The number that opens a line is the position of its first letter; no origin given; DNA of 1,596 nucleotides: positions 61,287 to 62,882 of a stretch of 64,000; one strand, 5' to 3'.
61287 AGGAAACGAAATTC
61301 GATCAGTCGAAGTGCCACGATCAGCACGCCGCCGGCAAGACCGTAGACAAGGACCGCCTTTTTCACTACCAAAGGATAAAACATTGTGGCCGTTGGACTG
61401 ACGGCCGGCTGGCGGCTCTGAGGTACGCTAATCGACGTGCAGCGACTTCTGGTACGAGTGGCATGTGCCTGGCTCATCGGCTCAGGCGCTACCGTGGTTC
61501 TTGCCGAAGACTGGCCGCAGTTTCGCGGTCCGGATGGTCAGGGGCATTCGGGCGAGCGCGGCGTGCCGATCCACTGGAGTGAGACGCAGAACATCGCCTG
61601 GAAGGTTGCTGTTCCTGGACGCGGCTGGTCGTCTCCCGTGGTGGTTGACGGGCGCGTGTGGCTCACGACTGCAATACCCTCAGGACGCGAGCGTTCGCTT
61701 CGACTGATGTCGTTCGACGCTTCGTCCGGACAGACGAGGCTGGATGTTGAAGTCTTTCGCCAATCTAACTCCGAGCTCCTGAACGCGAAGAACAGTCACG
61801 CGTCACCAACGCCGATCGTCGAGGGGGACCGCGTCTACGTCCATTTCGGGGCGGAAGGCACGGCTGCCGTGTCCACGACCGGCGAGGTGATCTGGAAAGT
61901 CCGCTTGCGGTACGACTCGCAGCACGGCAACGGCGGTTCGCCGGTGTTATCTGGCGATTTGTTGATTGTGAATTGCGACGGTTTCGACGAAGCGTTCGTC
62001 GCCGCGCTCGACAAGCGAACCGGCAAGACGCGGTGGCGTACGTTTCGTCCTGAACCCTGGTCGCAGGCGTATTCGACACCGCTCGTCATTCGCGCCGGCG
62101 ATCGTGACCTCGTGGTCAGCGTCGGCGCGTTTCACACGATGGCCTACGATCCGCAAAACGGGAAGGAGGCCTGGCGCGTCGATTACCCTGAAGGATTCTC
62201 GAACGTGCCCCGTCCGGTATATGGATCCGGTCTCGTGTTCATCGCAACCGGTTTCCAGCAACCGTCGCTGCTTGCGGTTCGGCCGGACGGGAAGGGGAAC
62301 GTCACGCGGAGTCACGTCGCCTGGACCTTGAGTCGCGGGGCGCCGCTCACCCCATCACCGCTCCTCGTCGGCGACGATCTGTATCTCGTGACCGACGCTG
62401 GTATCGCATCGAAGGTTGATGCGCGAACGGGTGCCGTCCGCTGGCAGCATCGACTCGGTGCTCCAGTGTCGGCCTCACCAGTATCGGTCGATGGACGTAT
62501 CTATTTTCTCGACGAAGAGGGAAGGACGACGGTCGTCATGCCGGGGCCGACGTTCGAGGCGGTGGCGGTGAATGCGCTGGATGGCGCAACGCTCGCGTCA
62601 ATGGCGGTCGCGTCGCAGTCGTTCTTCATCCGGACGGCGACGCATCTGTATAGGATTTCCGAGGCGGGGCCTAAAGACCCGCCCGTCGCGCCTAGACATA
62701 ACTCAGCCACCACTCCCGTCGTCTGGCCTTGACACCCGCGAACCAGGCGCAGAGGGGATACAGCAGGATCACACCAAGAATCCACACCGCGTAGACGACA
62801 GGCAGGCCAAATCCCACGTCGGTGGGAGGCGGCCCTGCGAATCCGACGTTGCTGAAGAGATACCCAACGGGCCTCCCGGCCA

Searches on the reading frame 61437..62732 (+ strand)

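Call 68: search_protein_families(library=pfam, proteins=[window:61437-62732:+], max_evalue=0.00001)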
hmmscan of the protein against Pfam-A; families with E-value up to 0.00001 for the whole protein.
window:61437-62732:+ (431 aa): 3 families
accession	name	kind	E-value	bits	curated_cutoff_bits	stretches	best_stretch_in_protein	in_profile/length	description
PF13360.13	PQQ_2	-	1.7e-26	93.8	27.6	2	187-407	4-222/233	Outer membrane protein assembly factor BamB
PF01011.28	PQQ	-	9.9e-13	48.1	26.7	0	287-389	22-140/595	Glucose/ethanol/alcohol dehydrogenase, beta-propeller domain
PF13570.13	Beta-prop_ACSF4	-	2.2e-09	37.6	133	0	289-364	120-197/329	Beta-alanine-activating enzyme, beta-propeller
